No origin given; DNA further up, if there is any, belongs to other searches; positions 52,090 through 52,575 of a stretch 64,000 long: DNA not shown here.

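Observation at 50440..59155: Three secreted proteins share a C-terminal dockerin-like double EF-hand module, two of them peptidases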

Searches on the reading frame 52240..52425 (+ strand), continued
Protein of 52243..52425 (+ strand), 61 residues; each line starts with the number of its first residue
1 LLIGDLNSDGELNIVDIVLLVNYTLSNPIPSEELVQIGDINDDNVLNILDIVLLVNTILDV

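Call 78: search_protein_families(library=pfam, proteins=[P0277, P0284, P0246, P0272], max_evalue=0.01)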
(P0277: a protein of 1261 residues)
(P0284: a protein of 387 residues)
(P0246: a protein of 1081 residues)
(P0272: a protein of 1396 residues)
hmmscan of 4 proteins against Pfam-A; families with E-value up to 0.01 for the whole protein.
P0277 (1261 aa): 11 families
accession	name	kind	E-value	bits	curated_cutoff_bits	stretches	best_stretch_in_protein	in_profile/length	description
PF00963.24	Cohesin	-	2.8e-43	147.9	24.1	3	736-862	5-138/139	Cohesin domain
PF00404.24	Dockerin_1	-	8.6e-20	71.1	22.9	2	1006-1063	1-57/57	Dockerin type I domain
PF18962.6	Por_Secre_tail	-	3.9e-12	46.7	27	1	1184-1260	3-75/75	Secretion system C-terminal sorting domain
PF21708.4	Glyco_hydro_59_C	-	4.7e-10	40.2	27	1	143-210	105-173/175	Galactocerebrosidase, C-terminal lectin domain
PF18911.6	PKD_4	-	2.2e-08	34.5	27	1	408-498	1-81/85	PKD domain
PF19763.6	DUF6250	-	1.2e-07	32.1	26.9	1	338-397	110-163/165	Domain of unknown function (DUF6250)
PF00801.26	PKD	-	1.3e-07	31.9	23.5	1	420-486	9-67/80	PKD domain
PF13385.13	Laminin_G_3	-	8.9e-07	29.6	27.6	1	304-378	43-109/151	Concanavalin A-like lectin/glucanases superfamily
PF06439.18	3keto-disac_hyd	-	9.7e-06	26.2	26.8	0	221-386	3-171/187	3-keto-disaccharide hydrolase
PF22925.3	TS_C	-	0.0002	21.5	27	0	115-180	93-154/202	Trans-sialidase, C-terminal domain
PF13860.13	FlgD_ig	-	0.0028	18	27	0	1197-1247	18-74/79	FlgD Ig-like domain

P0284 (387 aa): 2 families
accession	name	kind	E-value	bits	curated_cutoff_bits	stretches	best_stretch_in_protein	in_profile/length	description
PF00404.24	Dockerin_1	-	1.9e-40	137.3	22.9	5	32-84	1-55/57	Dockerin type I domain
PF13499.12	EF-hand_7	-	0.00094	19.9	30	0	179-221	12-58/67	EF-hand domain pair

P0246 (1081 aa): 3 families
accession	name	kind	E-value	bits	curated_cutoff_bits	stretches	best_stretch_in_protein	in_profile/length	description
PF00404.24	Dockerin_1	-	1.2e-17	64.2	22.9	2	1023-1076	1-54/57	Dockerin type I domain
PF13229.12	Beta_helix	-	1.5e-05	25.1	25.9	1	263-405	10-147/158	Right handed beta helix region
PF13499.12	EF-hand_7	-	0.0012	19.6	30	0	520-542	8-31/67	EF-hand domain pair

P0272 (1396 aa): 2 families
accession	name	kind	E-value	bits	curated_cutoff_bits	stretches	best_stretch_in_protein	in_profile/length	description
PF00404.24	Dockerin_1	-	1.3e-20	73.8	22.9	3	894-949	1-55/57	Dockerin type I domain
PF23759.1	GBD_T9SS_assoc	-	3.9e-13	50.2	27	1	422-535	1-102/116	Galactose binding domain-like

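Call 79: list_cluster_members(proteins=[P0277])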
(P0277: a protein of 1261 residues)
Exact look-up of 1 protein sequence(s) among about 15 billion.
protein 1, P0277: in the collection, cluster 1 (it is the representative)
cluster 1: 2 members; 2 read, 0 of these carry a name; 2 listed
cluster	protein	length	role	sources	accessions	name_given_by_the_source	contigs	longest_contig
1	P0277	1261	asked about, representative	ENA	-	-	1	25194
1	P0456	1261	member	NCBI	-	-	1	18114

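Call 82: find_encoding_contigs(protein=P0277, flank=10000, max_places=3)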
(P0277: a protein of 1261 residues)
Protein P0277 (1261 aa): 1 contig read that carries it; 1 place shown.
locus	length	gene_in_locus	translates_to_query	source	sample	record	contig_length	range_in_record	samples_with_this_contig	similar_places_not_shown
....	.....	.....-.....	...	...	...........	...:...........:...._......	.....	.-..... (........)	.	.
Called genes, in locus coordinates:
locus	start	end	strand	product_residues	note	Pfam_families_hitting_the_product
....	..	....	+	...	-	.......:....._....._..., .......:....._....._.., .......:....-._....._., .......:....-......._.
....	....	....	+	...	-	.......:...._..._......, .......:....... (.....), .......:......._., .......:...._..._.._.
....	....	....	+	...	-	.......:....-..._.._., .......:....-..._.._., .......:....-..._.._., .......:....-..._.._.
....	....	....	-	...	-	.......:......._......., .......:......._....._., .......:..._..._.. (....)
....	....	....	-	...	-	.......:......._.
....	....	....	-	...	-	-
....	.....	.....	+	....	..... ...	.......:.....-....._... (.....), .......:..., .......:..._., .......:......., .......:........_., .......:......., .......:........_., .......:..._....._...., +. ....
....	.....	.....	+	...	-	?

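Call 84: search_protein_families(library=pfam, proteins=[L089:1-672:+, L060:3-1871:+, L050:2-493:+, P0289, P0293, P0333, P0319], max_evalue=0.1)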
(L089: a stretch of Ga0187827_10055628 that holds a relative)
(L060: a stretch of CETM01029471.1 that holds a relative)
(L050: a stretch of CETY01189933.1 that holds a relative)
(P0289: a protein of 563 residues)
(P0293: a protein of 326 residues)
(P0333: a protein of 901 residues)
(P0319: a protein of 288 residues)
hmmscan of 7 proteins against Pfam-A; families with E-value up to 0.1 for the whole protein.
L089:1-672:+ (224 aa): 2 families
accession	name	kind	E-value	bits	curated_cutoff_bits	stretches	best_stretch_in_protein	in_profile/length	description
PF00404.24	Dockerin_1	-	1.3e-11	44.9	22.9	1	167-222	2-57/57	Dockerin type I domain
PF00963.24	Cohesin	-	0.0017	19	24.1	1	38-153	9-129/139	Cohesin domain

L060:3-1871:+ (623 aa): 8 families
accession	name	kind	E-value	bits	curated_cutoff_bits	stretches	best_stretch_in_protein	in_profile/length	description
PF13620.12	CarboxypepD_reg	-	2.6e-16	60.2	32.3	2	348-416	8-79/82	Carboxypeptidase regulatory-like domain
PF13715.12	CarbopepD_reg_2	-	4.2e-09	36.8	32.2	2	266-328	13-75/88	CarboxypepD_reg-like domain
PF00404.24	Dockerin_1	-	2.3e-05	24.9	22.9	1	565-621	1-57/57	Dockerin type I domain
PF17210.9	SdrD_B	-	0.0012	19.5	29.7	0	267-309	24-69/112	SdrD B-like domain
PF01190.23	Pollen_Ole_e_1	-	0.0029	18.4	23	0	339-388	2-65/99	Pollen protein Ole e 1 like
PF08308.17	PEGA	-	0.011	16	20.8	0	387-417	34-64/71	PEGA domain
PF24421.1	Ig_J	-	0.061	13.9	29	0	282-310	60-88/104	Tip attachment protein J, Ig-like domain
PF11008.14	DUF2846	-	0.065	13.8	34.3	0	282-323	33-74/92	Protein of unknown function (DUF2846)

L050:2-493:+ (164 aa): 4 families
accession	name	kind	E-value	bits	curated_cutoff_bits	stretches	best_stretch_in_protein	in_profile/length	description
PF00404.24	Dockerin_1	-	2.3e-10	40.9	22.9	1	108-158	2-52/57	Dockerin type I domain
PF13202.12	EF-hand_5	-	0.051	13.5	25.9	0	109-117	9-17/25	EF hand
PF13833.12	EF-hand_8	-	0.052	13.7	28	0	135-156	27-48/54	EF-hand domain pair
PF00036.39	EF-hand_1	-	0.061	13.3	25.4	0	142-159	9-26/29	EF hand domain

P0289 (563 aa): 6 families
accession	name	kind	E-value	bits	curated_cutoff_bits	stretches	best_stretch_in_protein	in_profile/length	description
PF00404.24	Dockerin_1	-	6.6e-17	61.9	22.9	2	351-401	1-52/57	Dockerin type I domain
PF17963.7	Big_9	-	1.8e-08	35.6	23.6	1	182-272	3-89/89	Bacterial Ig domain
PF00963.24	Cohesin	-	1.8e-06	28.7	24.1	1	451-549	20-124/139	Cohesin domain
PF18911.6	PKD_4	-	0.00092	19.7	27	0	251-273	62-85/85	PKD domain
PF05345.18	He_PIG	-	0.0036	18.2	24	1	183-273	2-95/96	Putative Ig domain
PF17892.7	Cadherin_5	-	0.0061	16.8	26.5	1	205-274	33-98/98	Cadherin-like domain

P0293 (326 aa): 2 families
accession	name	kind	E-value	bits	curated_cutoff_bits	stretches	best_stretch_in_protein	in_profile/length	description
PF00404.24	Dockerin_1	-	1.2e-22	80.3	22.9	2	192-246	1-56/57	Dockerin type I domain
PF13517.12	FG-GAP_3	-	0.00021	22.3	26.9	0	278-304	34-60/61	FG-GAP-like repeat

P0333 (901 aa): 4 families
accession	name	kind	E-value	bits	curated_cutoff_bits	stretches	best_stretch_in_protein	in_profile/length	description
PF00404.24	Dockerin_1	-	1.7e-20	73.4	22.9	2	38-86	2-51/57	Dockerin type I domain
PF13499.12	EF-hand_7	-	1.3e-07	32.2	30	1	39-87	12-65/67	EF-hand domain pair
PF00036.39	EF-hand_1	-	0.0005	19.9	25.4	0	66-88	4-26/29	EF hand domain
PF13405.12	EF-hand_6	-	0.0043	17.1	25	0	72-88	10-26/30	EF-hand domain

P0319 (288 aa): 2 families
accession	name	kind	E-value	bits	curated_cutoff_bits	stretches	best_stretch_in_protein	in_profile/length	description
PF00404.24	Dockerin_1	-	2.7e-12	47.1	22.9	2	232-286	1-56/57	Dockerin type I domain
PF13517.12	FG-GAP_3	-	7.1e-05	23.8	26.9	0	227-244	43-60/61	FG-GAP-like repeat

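Call 90: search_protein_families(library=pfam, proteins=[L032:2-2026:+, L061:3631-4113:+, L083:1142-1660:+], max_evalue=1)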
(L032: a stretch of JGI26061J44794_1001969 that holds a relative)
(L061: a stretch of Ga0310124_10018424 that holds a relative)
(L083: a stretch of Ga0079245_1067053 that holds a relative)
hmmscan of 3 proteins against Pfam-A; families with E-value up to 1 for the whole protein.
L032:2-2026:+ (675 aa): 0 families

L061:3631-4113:+ (161 aa): 1 family
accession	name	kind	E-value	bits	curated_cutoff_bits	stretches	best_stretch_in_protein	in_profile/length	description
PF20130.4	DUF6520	-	0.057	14.2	25.4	1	8-69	11-76/83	Family of unknown function (DUF6520)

L083:1142-1660:+ (173 aa): 0 families
